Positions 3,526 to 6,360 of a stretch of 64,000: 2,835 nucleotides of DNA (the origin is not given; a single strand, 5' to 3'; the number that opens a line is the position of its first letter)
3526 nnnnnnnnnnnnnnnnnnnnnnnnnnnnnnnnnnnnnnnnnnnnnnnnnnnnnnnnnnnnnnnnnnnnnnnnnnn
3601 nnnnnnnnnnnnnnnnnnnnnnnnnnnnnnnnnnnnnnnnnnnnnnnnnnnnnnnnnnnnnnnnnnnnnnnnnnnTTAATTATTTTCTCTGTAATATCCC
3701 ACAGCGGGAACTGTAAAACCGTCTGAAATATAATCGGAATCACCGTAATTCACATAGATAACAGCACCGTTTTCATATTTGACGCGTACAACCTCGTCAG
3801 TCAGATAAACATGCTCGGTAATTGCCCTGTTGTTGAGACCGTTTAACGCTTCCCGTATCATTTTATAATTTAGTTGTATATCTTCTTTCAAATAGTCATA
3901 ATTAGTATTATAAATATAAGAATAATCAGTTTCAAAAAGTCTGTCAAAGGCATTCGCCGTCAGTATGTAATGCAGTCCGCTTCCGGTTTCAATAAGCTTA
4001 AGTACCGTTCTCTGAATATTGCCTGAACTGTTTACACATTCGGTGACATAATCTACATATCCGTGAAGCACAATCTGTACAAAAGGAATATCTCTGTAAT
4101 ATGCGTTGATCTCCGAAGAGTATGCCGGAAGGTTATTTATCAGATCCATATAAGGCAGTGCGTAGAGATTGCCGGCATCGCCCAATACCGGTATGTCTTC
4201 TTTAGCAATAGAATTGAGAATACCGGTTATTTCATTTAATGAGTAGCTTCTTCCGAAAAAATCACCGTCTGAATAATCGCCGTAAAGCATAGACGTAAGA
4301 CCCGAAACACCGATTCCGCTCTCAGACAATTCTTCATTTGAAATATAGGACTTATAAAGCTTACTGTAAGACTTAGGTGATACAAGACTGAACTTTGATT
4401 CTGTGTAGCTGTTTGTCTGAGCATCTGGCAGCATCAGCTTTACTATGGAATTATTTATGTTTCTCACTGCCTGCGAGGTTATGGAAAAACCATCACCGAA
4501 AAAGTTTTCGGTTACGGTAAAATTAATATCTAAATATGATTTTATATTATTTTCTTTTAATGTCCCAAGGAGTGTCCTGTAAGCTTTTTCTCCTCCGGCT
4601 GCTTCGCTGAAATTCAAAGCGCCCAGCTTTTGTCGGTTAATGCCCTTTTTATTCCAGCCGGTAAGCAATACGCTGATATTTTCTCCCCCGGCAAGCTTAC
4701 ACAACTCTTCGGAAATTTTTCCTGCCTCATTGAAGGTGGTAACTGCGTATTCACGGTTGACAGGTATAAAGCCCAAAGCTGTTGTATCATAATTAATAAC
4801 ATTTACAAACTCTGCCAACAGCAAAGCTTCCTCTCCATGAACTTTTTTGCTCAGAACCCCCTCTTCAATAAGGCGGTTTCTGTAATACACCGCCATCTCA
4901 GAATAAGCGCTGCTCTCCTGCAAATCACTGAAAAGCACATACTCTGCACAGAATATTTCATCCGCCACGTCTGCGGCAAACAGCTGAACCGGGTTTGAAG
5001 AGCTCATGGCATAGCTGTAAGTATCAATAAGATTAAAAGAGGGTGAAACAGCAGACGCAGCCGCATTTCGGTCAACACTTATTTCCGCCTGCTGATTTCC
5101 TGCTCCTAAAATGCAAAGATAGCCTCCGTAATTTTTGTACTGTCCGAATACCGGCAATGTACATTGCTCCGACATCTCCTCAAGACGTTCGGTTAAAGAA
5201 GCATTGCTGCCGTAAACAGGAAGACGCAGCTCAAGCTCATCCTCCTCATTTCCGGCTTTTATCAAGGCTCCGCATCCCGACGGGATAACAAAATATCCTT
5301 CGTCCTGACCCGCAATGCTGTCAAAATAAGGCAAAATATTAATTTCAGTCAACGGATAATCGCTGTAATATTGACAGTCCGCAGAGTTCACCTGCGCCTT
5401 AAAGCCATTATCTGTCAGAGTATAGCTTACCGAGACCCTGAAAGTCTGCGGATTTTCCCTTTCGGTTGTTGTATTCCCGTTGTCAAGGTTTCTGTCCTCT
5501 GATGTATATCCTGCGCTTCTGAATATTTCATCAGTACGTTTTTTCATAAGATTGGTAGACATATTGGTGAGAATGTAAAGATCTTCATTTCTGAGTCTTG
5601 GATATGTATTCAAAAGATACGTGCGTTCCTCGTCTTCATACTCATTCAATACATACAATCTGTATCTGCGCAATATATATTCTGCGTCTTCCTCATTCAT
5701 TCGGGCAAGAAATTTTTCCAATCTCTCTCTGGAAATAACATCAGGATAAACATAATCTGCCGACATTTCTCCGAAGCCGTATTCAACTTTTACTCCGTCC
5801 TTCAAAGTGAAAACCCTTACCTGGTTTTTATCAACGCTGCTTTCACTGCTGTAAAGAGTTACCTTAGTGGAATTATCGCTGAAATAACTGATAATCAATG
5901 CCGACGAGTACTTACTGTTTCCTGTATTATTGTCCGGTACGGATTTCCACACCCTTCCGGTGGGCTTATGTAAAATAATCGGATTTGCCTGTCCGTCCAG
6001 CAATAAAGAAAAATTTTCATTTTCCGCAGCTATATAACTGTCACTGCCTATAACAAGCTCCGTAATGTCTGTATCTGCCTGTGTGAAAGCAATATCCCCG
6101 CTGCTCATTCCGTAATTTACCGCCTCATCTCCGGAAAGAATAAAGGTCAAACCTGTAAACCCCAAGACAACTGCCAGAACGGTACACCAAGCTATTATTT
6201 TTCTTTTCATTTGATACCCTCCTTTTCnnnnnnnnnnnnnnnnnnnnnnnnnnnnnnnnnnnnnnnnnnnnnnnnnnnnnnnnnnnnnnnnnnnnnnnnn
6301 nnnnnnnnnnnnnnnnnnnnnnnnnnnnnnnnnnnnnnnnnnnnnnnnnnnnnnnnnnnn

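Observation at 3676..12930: Conserved five-gene cassette of unknown role: giant SBP, two permeases, NHL-propeller/Yip1 membrane protein, DUF5696-like exported protein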

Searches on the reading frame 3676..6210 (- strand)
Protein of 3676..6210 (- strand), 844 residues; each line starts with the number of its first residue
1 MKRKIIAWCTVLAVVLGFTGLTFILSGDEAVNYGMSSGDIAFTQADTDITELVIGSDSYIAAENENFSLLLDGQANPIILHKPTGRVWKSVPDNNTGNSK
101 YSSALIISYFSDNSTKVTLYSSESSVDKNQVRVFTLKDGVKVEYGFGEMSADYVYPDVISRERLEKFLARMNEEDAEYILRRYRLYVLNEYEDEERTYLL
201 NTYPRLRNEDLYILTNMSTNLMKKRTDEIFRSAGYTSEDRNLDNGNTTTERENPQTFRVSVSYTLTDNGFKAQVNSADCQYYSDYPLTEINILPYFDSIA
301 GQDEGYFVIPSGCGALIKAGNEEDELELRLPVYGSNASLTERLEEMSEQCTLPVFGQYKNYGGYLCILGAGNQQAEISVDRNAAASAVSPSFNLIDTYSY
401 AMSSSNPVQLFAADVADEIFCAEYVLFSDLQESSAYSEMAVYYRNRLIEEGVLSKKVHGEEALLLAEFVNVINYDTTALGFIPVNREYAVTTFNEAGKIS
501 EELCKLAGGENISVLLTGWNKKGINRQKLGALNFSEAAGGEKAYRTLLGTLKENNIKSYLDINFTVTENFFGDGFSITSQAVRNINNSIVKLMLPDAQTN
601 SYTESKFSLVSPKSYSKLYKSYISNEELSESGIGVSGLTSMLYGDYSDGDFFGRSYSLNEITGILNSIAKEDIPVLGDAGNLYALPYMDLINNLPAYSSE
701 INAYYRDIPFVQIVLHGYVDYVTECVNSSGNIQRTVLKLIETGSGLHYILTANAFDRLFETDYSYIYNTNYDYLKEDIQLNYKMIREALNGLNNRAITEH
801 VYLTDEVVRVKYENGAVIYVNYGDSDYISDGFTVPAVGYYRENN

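Call 4: search_protein_families(library=pfam, proteins=[window:3676-6210:-], max_evalue=0.01)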
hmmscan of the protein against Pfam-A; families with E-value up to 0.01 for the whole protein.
window:3676-6210:- (844 aa): 1 family
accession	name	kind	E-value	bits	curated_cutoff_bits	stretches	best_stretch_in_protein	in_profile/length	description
PF18952.6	DUF5696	-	2.2e-129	433.2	25.6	1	243-839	8-612/612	Family of unknown function (DUF5696)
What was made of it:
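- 3676..6210 (-): DUF5696 protein, 844 aa. An N-terminal membrane anchor is followed by a GH129-like ectodomain: beta-sandwich, (beta/alpha)8 barrel, C-terminal beta domain. Pfam DUF5696 E 2e-129 (call 4).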

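Call 9: search_protein_families(library=ncbifam, proteins=[window:3676-6210:-], max_evalue=0.001)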
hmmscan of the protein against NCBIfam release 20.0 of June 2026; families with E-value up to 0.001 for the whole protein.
window:3676-6210:- (844 aa): 0 families

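Call 10: search_solved_structures(query=window:3676-6210:-, max_evalue=1)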
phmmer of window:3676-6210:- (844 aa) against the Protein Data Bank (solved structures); distinct sequences matched with E-value up to 1: 0.

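Call 13: find_homologous_proteins(query=window:3676-6210:-, max_evalue=0.00001)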
Query window:3676-6210:- (844 aa): 39 proteins with E <= 0.00001 among 8000 candidates.
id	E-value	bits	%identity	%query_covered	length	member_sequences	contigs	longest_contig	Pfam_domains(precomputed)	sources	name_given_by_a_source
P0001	0.0e+0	1860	99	100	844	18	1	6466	PF18952.7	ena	-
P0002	0.0e+0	1177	61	100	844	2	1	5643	PF18952.7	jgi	-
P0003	0.0e+0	1173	61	100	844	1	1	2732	PF18952.7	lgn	-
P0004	0.0e+0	1159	60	100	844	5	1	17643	PF18952.7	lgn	-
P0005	0.0e+0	1155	60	100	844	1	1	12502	PF18952.7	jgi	-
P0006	0.0e+0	1127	60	100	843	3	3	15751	PF18952.7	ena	-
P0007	0.0e+0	1125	58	100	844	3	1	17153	PF18952.7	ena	-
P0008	0.0e+0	1071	56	100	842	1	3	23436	PF18952.7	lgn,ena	-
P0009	3.8e-281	953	51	100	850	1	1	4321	PF18952.7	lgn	-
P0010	8.1e-276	935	52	98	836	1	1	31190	PF18952.7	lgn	-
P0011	3.3e-252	857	47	100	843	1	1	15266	PF18952.7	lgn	-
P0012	2.6e-248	844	47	100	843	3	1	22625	PF18952.7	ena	-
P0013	6.2e-231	787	44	98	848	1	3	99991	PF18952.7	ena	-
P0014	4.7e-230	784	47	100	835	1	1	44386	PF18952.7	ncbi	-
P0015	3.9e-225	768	44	100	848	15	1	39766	PF18952.7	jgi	-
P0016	6.3e-225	767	45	100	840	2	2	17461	PF18952.7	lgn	-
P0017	2.5e-224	765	44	100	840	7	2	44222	PF18952.7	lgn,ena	-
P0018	7.4e-222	757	45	100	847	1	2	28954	PF18952.7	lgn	-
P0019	1.1e-221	756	45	100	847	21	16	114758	PF18952.7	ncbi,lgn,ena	-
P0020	7.1e-220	750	45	100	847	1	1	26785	PF18952.7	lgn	-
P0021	8.9e-220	750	44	100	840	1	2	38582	PF18952.7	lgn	-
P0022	2.9e-219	748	45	100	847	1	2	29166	PF18952.7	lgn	-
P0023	6.5e-217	741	45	96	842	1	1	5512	PF18952.7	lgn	-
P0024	6.2e-215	734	44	100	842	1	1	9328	PF18952.7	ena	-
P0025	1.6e-185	637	40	100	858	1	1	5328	PF18952.7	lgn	-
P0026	2.2e-185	636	39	100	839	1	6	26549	PF18952.7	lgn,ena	-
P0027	1.9e-184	633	39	100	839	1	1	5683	PF18952.7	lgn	-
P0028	9.3e-71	257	27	92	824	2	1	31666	PF18952.7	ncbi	-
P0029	1.1e-44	171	24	92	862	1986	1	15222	PF18952.7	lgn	-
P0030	2.5e-43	166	26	60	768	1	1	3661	PF18952.7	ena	-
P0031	7.9e-41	158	24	75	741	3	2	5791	PF18952.7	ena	-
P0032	1.7e-39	154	25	71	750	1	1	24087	PF18952.7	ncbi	-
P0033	1.3e-36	144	24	73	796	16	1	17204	PF18952.7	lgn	-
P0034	8.6e-35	138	24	73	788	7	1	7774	PF18952.7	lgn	-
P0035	7.2e-22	96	23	69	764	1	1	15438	PF18952.7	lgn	-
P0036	1.5e-20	91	25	71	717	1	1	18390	PF18952.7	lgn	-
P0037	2.2e-15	74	24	64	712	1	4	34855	PF18952.7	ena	-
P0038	1.4e-13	68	23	66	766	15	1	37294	PF18952.7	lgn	-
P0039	2.2e-12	64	24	68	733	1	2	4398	PF18952.7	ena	-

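Call 21: find_related_loci(query=A2, collection=genome_contigs, flank=10000)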
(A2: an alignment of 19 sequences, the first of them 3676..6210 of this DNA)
Query A2 (844 aa) in genome_contigs; peptide patterns used: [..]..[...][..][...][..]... (x = any residue, [..] = any of these).
324 stretches matched a pattern; 315 encode a relative of the query (tblastn E <= 1e-3); the best 80 are kept; 80 distinct loci.
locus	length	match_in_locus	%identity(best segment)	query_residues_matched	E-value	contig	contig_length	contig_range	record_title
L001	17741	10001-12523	60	1-841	0e+0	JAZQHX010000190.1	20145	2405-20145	MAG: Acutalibacteraceae bacterium isolate T1900044625_TS20190091.MAGScoT_cleanbin_000081 SGB_942_k141_733867, whole geno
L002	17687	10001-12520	46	1-841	0e+0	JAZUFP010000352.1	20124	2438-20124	MAG: Acutalibacteraceae bacterium isolate T1900045293_TH20190063.MAGScoT_cleanbin_000020 SGB_6052_k141_2743885, whole ge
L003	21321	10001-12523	44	1-841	0e+0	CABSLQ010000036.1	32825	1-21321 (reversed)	MAG TPA_asm: uncultured Ruminococcaceae bacterium isolate MGYG-HGUT-02705 genome assembly, contig: GUT_GENOME158781_36,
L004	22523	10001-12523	42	1-842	0e+0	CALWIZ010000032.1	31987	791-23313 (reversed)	MAG: uncultured Clostridia bacterium isolate BRZ_DH__bin49 genome assembly, contig: BRZ_DH__NODE_1322_length_31987_cov_7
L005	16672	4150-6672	43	1-842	0e+0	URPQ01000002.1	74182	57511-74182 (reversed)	uncultured Ruminococcaceae bacterium isolate UMGS1222 genome assembly, contig: NODE_196_length_74182_cov_3.642521, whole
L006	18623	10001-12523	43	1-842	0e+0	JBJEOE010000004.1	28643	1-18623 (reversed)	MAG: Acutalibacteraceae bacterium isolate LOHA42_bin.044 NODE_1054_length_28643_cov_6.867392, whole genome shotgun seque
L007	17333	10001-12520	46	1-841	0e+0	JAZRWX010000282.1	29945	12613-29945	MAG: Acutalibacteraceae bacterium isolate T1900044951_TA20190004.MAGScoT_cleanbin_000041 SGB_3668_k141_2262517, whole ge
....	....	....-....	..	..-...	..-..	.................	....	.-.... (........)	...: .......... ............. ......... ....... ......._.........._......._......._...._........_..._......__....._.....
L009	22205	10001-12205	29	103-842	7e-82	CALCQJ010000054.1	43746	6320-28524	MAG TPA_asm: uncultured Clostridia bacterium isolate SRR1562005_bin.138_CONCOCT_v1.1_MAG genome assembly, contig: ERZ724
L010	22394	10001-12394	30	54-839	3e-80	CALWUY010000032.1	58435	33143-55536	MAG: uncultured Clostridia bacterium isolate E0_DP__bin66 genome assembly, contig: E0_DP__k127_908245, whole genome shot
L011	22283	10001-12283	29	73-842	7e-78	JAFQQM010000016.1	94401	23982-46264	MAG: Clostridia bacterium isolate RGIG2058 Goat_Colon-2__c187341, whole genome shotgun sequence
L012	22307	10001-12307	29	67-842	1e-74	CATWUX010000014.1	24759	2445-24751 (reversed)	MAG TPA_asm: uncultured Oscillospiraceae bacterium isolate ERR9578176_bin.28_MetaWRAP_v1.3_MAG genome assembly, contig:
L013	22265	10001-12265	28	78-842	3e-74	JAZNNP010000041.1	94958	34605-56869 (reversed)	MAG: Faecousia sp. isolate T1900044654_TS20190120.MAGScoT_cleanbin_000029 SGB_1467_k141_10725, whole genome shotgun sequ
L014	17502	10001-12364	27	60-835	3e-74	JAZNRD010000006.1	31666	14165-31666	MAG: Acutalibacteraceae bacterium isolate T1900044819_TS20190285.MAGScoT_cleanbin_000005 SGB_2835_k141_1831358, whole ge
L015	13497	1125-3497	28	60-836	2e-71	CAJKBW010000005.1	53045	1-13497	MAG TPA_asm: uncultured Ruminococcaceae bacterium isolate ERR1600664-bin.7 genome assembly, contig: NODE_798_length_5304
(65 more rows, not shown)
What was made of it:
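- Tried and rejected: A narrower alignment worked (call 21).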

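Call 35: predict_structure(alignment_id=A1)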
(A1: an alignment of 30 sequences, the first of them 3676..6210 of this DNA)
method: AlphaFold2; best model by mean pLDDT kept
length: 844 residues; sequences in the alignment: 30
mean_pLDDT: 89.2   pTM: 0.85
mean pLDDT of the five models: 89.2, 88.8, 88.3, 87.5, 87.5
residues with pLDDT >= 90: 518; 70-90: 279; 50-70: 39; < 50: 8
segments of 3 or more residues with pLDDT < 50: 25-29, 248-250
pLDDT, mean of each block of 10 residues (from residue 1): 82 79 50 76 86 87 97 94 96 84 94 88 91 95 88 81 91 90 90 87 87 79 84 84 66 85 97 94 91 94 90 91 83 93 86 96 96 96 91 91 75 90 97 97 97 89 95 81 83 97 93 95 83 92 96 95 86 78 91 84 88 93 86 93 88 94 95 92 95 92 93 97 92 96 96 70 78 94 95 96 96 97 94 95 76
secondary structure, 60 per line:
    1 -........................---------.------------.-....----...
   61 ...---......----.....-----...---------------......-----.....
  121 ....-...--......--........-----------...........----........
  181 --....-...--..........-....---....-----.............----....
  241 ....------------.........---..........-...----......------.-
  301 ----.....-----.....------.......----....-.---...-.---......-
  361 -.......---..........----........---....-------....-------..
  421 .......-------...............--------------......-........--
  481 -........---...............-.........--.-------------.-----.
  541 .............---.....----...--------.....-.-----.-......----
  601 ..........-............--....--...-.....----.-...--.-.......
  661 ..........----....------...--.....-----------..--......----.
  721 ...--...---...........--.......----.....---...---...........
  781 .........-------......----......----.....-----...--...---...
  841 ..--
elements in order (helices of 4 or more, strands of 3 or more residues): H2-25 H50-53 E58-63 E67-72 E77-81 E87-89 E105-110 E116-120 H121-124 E131-136 E139-146 E158-160 H161-168 H173-180 E183-186 H193-202 H204-207 E211-214 H220-232 H237-244 E257-265 E269-275 E280-282 E287-292 E305-309 E315-319 E326-332 H337-340 E354-359 E362-368 E375-381 E386-393 E397-400 E408-411 E419-427 H435-449 E464-469 E471-478 E482-489 H493-507 E512-517 H540-553 E557-561 E566-568 H577-580 E591-596 E601-610 H612-623 H626-629 E632-634 H636-640 H654-670 E675-678 E690-694 H710-715 E720-723 H732-742 E745-751 H756-760 H771-789 E797-802 E807-812 E817-821 E827-829 E832-834 E838-842
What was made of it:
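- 3676..6210 (-): AF2 model pLDDT 89, pTM 0.85 (call 35).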

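Call 37: fold_search(model_id=the predicted structure, library=pdb)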
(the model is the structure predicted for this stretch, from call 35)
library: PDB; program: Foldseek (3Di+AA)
matches with E <= 10: 1410; with E <= 0.001: 385
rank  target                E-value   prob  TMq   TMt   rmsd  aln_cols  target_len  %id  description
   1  5opq_A                3.7e-29  1.00  0.56  0.70   7.4       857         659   13  A 3,6-anhydro-D-galactosidase produced by Zobellia galactanivorans. This is an exo-lytic enzyme that hydrolyzes termin (released 2017-11-29)
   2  8rzk_A                4.1e-29  1.00  0.56  0.71   6.9       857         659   12  The Michaelis complex of ZgGH129 D486N from Zobellia galactanivorans with neo-b/k-oligo-carrageenan tetrasaccharide (b (released 2024-07-31)
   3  5opq_D                5.9e-29  1.00  0.57  0.71   7.7       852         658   12  A 3,6-anhydro-D-galactosidase produced by Zobellia galactanivorans. This is an exo-lytic enzyme that hydrolyzes termin (released 2017-11-29)
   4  5wzq_A                1.8e-22  1.00  0.54  0.72   6.3       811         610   11  Alpha-N-acetylgalactosaminidase NagBb from Bifidobacterium bifidum - quadruple mutant (released 2017-06-07)
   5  5wzr_A                3.8e-22  1.00  0.55  0.72   6.0       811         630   10  Alpha-N-acetylgalactosaminidase NagBb from Bifidobacterium bifidum - Gal-NHAc-DNJ complex (released 2017-06-07)
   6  5wzp_A                6.0e-22  1.00  0.54  0.73   6.3       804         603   10  Alpha-N-acetylgalactosaminidase NagBb from Bifidobacterium bifidum - ligand free (released 2017-06-07)
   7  5wzn_A                1.1e-21  1.00  0.55  0.73   6.1       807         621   10  Alpha-N-acetylgalactosaminidase NagBb from Bifidobacterium bifidum - GalNAc complex (released 2017-06-07)
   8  5wzp_B                1.1e-21  1.00  0.53  0.72   6.2       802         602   10  Alpha-N-acetylgalactosaminidase NagBb from Bifidobacterium bifidum - ligand free (released 2017-06-07)
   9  5wzq_B                1.2e-21  1.00  0.55  0.73   6.8       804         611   10  Alpha-N-acetylgalactosaminidase NagBb from Bifidobacterium bifidum - quadruple mutant (released 2017-06-07)
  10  5wzr_B                1.7e-21  1.00  0.55  0.72   6.3       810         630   10  Alpha-N-acetylgalactosaminidase NagBb from Bifidobacterium bifidum - Gal-NHAc-DNJ complex (released 2017-06-07)
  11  5wzn_B                5.8e-21  1.00  0.54  0.72   6.7       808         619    9  Alpha-N-acetylgalactosaminidase NagBb from Bifidobacterium bifidum - GalNAc complex (released 2017-06-07)
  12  6qev_B                1.3e-16  1.00  0.41  0.28   9.8       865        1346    9  EngBF DARPin Fusion 4b B6 (released 2019-11-06)
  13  5a55                  6.6e-16  1.00  0.39  0.32  11.2       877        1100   10  The native structure of GH101 from Streptococcus pneumoniae TIGR4 (released 2015-09-02)
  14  6sh9_B                8.6e-16  1.00  0.41  0.28  10.2       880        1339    8  EngBF DARPin Fusion 4b D12 (released 2019-11-06)
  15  6qfk_A                1.0e-15  1.00  0.40  0.27  10.2       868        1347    8  EngBF DARPin Fusion 4b G10 (released 2019-11-06)
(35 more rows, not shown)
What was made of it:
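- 3676..6210 (-): Foldseek: ZgGH129 5opq/8rzk E 4e-29 with target-normalised TM 0.70; NagBb GH129 E 2e-22 (call 37).
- On CAZy GH129: Foldseek E 4e-29 (call 37).
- Foldseek to GH129 E 4e-29 (calls 35, 37).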
